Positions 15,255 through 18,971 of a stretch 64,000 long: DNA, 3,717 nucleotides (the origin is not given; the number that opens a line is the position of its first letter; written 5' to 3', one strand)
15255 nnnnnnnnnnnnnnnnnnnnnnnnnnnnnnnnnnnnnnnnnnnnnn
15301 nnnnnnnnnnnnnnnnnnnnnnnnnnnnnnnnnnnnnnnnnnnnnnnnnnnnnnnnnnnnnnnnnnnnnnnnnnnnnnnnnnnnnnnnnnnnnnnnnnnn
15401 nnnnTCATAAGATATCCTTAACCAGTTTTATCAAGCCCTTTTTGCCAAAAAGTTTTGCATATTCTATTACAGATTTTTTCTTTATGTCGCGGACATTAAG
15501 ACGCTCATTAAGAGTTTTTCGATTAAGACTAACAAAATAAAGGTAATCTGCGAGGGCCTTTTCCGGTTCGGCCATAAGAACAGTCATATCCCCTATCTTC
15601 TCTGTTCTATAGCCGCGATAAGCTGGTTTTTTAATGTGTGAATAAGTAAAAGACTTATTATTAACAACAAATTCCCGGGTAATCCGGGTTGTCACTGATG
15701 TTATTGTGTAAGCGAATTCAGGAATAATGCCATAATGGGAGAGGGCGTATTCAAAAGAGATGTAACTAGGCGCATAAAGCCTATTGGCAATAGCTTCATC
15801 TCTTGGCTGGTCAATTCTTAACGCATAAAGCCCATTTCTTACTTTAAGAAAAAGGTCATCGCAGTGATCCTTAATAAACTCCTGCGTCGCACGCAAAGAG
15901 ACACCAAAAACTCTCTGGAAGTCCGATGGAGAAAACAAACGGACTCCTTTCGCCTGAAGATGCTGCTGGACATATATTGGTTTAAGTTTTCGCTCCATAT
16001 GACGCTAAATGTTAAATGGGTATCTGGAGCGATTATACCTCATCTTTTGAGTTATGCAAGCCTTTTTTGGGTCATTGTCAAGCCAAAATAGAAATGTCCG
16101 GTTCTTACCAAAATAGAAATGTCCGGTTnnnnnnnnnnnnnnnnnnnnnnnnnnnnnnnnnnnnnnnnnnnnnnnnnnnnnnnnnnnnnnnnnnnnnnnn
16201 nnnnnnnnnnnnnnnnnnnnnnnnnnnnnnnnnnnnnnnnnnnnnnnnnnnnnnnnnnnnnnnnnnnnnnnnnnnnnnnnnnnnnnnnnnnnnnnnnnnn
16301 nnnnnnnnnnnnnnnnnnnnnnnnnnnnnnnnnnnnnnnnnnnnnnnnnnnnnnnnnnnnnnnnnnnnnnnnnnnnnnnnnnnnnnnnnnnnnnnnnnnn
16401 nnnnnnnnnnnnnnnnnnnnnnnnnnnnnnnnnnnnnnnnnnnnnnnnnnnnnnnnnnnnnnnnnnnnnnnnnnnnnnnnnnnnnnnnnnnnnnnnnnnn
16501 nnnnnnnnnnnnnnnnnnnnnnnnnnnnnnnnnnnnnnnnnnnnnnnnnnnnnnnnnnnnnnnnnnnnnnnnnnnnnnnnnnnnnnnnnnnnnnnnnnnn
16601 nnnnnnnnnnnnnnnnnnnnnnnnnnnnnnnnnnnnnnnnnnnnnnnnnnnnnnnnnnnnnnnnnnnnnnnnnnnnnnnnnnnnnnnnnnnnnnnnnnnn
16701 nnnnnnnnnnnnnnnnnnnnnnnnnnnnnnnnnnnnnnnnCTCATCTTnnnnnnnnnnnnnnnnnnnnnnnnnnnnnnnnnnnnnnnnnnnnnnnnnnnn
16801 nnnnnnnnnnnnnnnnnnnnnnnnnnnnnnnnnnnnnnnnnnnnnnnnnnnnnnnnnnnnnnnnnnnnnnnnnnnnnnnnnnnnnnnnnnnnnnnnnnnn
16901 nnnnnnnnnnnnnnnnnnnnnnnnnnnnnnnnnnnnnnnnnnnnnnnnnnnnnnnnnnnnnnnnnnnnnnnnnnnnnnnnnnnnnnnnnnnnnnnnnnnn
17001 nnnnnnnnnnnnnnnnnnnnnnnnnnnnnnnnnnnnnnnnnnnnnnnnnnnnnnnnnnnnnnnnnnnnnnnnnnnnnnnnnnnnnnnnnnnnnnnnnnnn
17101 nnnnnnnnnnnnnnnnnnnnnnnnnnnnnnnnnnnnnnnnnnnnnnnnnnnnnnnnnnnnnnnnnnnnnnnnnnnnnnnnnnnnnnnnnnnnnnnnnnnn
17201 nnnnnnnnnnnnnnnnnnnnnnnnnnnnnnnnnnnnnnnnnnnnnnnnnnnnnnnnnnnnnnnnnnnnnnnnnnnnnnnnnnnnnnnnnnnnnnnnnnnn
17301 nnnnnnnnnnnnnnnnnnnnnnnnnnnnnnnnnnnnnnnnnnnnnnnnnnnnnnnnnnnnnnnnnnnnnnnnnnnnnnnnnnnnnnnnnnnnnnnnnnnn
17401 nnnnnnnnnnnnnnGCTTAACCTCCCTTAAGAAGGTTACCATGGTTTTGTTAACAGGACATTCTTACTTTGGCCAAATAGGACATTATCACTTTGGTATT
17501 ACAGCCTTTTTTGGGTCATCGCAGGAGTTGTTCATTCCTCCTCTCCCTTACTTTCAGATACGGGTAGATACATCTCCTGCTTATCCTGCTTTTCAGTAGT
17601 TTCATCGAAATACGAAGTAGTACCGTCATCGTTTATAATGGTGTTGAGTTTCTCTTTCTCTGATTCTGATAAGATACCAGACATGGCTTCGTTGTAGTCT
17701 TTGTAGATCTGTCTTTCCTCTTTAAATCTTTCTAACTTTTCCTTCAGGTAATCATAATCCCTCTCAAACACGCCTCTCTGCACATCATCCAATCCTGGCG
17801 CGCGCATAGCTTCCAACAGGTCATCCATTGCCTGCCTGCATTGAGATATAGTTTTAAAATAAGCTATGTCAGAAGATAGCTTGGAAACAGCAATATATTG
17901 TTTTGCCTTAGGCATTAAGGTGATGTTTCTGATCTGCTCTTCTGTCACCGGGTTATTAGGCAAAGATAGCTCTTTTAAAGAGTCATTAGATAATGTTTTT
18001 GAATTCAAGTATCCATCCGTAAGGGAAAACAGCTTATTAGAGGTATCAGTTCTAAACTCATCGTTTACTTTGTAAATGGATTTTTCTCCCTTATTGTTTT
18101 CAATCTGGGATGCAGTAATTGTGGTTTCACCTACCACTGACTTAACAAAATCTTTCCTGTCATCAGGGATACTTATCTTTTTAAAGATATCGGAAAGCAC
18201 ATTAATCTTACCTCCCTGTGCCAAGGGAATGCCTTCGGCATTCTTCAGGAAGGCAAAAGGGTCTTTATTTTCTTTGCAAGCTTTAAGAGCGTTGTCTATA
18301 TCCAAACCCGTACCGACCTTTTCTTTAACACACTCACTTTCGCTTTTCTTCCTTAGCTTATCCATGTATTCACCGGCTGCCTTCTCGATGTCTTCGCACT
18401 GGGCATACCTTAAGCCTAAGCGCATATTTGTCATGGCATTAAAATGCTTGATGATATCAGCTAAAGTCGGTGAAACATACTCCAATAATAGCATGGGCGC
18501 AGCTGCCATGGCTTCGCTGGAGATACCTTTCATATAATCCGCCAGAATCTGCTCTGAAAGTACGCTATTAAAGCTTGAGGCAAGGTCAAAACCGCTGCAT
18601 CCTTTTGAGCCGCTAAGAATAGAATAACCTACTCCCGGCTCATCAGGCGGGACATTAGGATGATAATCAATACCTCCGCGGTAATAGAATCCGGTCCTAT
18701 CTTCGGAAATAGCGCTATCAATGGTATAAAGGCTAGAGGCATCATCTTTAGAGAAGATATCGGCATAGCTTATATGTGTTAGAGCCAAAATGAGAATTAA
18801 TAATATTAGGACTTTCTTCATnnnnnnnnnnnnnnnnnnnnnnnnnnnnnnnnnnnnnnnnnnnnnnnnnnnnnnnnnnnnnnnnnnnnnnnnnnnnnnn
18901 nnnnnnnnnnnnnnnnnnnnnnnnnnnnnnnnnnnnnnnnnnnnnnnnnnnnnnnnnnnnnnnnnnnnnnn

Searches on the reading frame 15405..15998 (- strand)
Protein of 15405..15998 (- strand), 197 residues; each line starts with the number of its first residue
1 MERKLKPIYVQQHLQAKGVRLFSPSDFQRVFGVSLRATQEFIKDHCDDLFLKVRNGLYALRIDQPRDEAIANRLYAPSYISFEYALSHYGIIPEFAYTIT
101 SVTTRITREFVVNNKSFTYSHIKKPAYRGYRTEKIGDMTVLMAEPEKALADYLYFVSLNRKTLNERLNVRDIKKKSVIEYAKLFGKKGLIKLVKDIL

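Call 8: search_protein_families(library=pfam, proteins=[window:15405-15998:-], max_evalue=0.001)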
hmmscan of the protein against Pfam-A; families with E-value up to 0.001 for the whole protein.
window:15405-15998:- (197 aa): 0 families

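Call 16: search_protein_families(library=phrogs, proteins=[window:15405-15998:-], max_evalue=0.1)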
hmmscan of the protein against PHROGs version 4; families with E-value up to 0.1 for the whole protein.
window:15405-15998:- (197 aa): 0 families

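Call 17: search_protein_families(library=ncbifam, proteins=[window:15405-15998:-], max_evalue=0.1)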
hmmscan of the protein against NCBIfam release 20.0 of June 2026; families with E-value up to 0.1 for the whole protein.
window:15405-15998:- (197 aa): 1 family
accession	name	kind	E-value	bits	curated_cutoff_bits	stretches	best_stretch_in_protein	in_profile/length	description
NF047376.1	TAA_AbiEi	equivalog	5.3e-09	36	150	1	12-151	11-160/172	type IV toxin-antitoxin system AbiEi family antitoxin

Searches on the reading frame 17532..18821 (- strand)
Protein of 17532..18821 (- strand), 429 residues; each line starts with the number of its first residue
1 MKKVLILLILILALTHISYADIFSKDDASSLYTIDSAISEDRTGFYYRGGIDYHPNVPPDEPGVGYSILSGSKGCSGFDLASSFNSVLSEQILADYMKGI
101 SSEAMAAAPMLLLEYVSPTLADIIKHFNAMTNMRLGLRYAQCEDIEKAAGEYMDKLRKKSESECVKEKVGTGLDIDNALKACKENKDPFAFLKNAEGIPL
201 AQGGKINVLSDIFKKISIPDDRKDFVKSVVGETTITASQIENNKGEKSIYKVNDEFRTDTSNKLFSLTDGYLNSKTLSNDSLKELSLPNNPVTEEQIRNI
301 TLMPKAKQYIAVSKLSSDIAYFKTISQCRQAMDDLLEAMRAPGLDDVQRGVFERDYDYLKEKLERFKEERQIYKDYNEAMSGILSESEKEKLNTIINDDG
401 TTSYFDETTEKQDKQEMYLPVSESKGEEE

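Call 7: search_protein_families(library=pfam, proteins=[window:17532-18821:-], max_evalue=0.001)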
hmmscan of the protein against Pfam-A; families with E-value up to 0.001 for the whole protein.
window:17532-18821:- (429 aa): 1 family
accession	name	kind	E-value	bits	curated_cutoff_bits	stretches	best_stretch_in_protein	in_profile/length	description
PF06122.16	TraH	-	1.5e-14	54.6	25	1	25-281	7-265/358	Conjugative relaxosome accessory transposon protein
